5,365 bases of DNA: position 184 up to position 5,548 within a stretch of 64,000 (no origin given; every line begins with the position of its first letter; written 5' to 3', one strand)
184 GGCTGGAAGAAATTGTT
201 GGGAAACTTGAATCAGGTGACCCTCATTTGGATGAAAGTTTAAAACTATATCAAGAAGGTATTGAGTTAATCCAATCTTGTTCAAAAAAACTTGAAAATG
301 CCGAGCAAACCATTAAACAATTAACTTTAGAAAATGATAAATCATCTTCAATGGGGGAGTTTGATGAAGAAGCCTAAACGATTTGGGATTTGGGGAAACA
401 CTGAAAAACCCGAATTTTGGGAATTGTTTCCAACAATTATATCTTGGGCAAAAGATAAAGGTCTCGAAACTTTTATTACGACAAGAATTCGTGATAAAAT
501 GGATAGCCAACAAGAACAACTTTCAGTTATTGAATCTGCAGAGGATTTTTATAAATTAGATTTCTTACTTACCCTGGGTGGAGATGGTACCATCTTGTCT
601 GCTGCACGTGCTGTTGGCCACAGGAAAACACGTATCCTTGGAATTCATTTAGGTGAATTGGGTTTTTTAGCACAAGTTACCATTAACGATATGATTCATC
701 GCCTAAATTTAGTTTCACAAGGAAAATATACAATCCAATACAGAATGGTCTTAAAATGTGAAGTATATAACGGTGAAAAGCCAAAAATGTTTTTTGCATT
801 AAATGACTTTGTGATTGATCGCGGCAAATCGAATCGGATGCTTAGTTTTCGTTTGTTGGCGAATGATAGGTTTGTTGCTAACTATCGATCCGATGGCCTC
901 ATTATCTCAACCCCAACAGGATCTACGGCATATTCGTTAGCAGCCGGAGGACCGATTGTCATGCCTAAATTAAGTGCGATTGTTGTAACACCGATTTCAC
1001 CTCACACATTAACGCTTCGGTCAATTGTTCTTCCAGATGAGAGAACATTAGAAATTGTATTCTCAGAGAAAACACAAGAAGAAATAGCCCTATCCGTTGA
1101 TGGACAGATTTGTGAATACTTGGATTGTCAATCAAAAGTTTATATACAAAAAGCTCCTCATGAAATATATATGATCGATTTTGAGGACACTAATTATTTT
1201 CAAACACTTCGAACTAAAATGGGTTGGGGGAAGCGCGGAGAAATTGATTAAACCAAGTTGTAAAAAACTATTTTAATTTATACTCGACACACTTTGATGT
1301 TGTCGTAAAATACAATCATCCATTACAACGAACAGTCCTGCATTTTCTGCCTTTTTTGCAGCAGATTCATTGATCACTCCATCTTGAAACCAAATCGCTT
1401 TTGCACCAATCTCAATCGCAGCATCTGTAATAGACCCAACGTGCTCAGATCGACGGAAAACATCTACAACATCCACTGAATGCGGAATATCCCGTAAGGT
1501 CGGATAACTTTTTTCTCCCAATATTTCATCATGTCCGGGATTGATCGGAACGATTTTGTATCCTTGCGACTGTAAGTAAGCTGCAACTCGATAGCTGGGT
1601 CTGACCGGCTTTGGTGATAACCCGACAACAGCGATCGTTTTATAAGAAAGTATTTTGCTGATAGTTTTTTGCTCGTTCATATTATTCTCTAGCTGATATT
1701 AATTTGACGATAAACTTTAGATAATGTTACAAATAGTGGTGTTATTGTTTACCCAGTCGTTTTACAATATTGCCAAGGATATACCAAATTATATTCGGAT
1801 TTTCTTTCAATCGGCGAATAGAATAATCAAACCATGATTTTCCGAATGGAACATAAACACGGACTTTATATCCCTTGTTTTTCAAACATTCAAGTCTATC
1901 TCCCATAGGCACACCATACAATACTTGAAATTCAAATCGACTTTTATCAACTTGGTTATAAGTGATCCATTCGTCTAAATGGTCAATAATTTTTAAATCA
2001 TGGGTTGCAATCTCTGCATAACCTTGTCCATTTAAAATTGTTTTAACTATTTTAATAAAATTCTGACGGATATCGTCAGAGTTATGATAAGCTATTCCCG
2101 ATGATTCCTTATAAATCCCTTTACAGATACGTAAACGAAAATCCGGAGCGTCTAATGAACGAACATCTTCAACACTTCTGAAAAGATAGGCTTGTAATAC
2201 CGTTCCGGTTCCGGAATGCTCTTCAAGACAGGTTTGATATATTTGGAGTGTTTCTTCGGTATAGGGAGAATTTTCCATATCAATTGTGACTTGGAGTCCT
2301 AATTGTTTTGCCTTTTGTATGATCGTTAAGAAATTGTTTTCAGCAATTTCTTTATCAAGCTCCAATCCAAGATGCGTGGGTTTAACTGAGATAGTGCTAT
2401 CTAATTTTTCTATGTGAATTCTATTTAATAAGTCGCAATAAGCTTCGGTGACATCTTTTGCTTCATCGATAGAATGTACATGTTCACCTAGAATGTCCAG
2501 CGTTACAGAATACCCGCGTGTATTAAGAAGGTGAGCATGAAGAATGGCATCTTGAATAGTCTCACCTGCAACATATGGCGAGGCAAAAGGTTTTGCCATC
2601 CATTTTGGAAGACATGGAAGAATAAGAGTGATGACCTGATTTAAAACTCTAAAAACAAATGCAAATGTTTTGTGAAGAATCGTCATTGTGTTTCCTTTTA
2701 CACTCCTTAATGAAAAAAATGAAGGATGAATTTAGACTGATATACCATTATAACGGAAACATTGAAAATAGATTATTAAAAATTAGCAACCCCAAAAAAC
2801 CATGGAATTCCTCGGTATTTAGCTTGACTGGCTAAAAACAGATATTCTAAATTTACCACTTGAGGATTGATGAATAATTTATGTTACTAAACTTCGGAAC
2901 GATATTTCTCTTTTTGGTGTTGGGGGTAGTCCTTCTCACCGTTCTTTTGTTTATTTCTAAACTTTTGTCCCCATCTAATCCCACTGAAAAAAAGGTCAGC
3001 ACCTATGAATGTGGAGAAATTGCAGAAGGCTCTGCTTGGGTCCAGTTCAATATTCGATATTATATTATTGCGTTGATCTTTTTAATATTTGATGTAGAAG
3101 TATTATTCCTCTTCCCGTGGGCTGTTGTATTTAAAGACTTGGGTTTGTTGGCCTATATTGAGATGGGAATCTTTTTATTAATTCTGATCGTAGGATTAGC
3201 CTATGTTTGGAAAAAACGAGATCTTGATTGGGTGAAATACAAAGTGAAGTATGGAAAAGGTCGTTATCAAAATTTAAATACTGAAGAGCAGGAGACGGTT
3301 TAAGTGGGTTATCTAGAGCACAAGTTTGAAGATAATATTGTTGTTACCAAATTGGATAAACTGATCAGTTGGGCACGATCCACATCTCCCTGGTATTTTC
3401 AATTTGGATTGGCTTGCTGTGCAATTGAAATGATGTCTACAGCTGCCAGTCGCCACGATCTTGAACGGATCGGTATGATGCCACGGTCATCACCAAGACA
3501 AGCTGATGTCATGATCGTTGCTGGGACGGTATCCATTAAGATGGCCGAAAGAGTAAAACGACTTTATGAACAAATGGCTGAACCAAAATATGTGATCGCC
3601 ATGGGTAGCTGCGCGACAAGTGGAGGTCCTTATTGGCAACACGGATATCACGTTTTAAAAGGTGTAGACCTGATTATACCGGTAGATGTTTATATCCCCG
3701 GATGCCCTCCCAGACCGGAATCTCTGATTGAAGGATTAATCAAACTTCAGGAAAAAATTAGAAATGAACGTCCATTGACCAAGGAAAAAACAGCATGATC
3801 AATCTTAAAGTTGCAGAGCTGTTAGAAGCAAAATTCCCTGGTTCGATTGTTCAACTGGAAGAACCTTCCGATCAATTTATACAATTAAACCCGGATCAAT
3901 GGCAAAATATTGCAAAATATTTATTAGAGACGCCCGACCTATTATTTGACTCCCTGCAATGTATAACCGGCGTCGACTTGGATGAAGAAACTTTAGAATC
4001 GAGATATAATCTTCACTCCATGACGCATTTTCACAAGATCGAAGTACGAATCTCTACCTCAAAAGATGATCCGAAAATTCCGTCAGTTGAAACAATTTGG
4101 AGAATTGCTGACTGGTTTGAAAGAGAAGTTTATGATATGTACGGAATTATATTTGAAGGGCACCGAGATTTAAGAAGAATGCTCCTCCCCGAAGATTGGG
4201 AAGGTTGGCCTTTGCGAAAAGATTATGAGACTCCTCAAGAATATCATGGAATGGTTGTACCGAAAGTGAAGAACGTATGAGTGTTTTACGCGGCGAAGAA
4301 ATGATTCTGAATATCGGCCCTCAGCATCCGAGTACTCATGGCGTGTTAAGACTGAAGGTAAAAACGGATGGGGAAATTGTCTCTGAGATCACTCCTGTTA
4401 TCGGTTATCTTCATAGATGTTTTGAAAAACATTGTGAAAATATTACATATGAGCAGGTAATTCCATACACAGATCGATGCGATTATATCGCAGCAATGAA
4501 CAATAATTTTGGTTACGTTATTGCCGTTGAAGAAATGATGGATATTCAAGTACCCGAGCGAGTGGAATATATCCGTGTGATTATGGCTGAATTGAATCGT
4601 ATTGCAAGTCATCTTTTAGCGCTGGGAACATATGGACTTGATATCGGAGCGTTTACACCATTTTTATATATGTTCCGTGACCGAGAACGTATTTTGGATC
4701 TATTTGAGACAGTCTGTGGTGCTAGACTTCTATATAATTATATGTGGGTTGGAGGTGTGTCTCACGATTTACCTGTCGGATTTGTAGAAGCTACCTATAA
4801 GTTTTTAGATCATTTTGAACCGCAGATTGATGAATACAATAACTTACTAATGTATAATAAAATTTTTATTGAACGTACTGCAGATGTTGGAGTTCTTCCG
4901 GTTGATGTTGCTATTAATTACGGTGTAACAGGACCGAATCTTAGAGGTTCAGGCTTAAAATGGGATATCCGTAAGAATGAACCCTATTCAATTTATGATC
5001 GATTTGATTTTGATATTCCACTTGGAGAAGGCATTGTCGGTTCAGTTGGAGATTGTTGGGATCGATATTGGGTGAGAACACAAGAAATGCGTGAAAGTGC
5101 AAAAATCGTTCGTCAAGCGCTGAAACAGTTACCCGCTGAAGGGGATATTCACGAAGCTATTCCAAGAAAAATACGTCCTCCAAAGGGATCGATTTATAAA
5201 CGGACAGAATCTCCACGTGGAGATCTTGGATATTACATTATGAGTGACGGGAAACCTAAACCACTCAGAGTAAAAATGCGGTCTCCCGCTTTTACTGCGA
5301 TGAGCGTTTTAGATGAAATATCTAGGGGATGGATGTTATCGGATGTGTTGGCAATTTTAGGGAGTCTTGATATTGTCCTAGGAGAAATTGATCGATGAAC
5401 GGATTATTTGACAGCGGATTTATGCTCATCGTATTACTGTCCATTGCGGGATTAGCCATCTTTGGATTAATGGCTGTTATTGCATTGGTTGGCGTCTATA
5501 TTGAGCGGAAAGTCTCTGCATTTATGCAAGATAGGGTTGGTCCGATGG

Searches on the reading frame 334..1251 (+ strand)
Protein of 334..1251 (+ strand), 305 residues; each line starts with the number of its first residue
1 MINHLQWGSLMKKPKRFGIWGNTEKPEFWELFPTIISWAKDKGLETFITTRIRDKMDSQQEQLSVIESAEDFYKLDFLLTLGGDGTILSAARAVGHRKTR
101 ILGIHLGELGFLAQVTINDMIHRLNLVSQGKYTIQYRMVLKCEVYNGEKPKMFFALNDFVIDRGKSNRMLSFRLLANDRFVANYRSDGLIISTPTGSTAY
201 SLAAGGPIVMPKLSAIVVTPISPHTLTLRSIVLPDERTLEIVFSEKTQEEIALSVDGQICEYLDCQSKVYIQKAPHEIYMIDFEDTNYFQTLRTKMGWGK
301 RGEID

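Call 26: search_protein_families(library=pfam, proteins=[window:334-1251:+], max_evalue=0.00001)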
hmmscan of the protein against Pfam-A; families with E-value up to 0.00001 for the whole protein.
window:334-1251:+ (305 aa): 2 families
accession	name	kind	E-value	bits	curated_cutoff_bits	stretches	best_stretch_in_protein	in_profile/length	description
PF20143.4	NAD_kinase_C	-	1.3e-34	119.1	23.7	1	156-282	1-125/126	ATP-NAD kinase C-terminal domain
PF01513.26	NAD_kinase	-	1.3e-13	51.9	25.5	1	19-132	3-130/130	ATP-NAD kinase N-terminal domain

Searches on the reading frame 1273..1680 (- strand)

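Call 26: search_protein_families(library=pfam, proteins=[window:1273-1680:-], max_evalue=0.00001)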
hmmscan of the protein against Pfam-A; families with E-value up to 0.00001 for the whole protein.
window:1273-1680:- (135 aa): 1 family
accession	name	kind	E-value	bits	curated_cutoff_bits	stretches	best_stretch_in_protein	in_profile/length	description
PF13380.12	CoA_binding_2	-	2.8e-43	147.5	22.8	1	14-128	1-115/116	CoA binding domain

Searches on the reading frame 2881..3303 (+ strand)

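Call 26: search_protein_families(library=pfam, proteins=[window:2881-3303:+], max_evalue=0.00001)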
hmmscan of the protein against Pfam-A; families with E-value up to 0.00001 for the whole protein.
window:2881-3303:+ (140 aa): 1 family
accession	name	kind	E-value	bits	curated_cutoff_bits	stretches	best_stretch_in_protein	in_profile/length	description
PF00507.24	Oxidored_q4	-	2.4e-37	127.5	23.3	1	21-117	3-99/99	NADH-ubiquinone/plastoquinone oxidoreductase, chain 3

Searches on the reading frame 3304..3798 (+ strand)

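Call 26: search_protein_families(library=pfam, proteins=[window:3304-3798:+], max_evalue=0.00001)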
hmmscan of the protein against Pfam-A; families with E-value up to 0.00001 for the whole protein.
window:3304-3798:+ (164 aa): 1 family
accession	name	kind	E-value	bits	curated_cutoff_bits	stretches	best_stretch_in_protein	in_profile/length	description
PF01058.29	Oxidored_q6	-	1.5e-31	109.2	27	1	38-148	1-128/128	NADH ubiquinone oxidoreductase, 20 Kd subunit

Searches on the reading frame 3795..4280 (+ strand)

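Call 26: search_protein_families(library=pfam, proteins=[window:3795-4280:+], max_evalue=0.00001)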
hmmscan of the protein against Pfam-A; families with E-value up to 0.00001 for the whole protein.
window:3795-4280:+ (161 aa): 1 family
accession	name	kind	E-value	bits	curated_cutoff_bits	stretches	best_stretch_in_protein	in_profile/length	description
PF00329.25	Complex1_30kDa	-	2.3e-42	144.9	22.5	1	30-148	2-122/124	Respiratory-chain NADH dehydrogenase, 30 Kd subunit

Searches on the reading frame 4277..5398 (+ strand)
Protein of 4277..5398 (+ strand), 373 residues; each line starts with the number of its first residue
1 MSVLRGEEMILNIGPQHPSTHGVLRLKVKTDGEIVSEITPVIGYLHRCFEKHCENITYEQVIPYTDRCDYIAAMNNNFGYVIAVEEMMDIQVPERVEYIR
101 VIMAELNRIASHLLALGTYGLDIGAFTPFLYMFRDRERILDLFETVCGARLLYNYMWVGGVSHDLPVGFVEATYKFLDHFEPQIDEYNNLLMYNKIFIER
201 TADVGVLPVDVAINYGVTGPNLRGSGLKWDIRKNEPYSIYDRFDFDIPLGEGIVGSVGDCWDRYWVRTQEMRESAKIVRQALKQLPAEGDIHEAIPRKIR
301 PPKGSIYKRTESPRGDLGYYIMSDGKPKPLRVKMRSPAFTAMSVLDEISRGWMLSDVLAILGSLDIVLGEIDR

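Call 26: search_protein_families(library=pfam, proteins=[window:4277-5398:+], max_evalue=0.00001)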
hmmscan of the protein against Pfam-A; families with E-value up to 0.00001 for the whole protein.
window:4277-5398:+ (373 aa): 1 family
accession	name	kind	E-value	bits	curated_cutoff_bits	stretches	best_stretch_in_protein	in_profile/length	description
PF00346.24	Complex1_49kDa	-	2.6e-97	325.6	24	2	122-292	1-165/271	Respiratory-chain NADH dehydrogenase, 49 Kd subunit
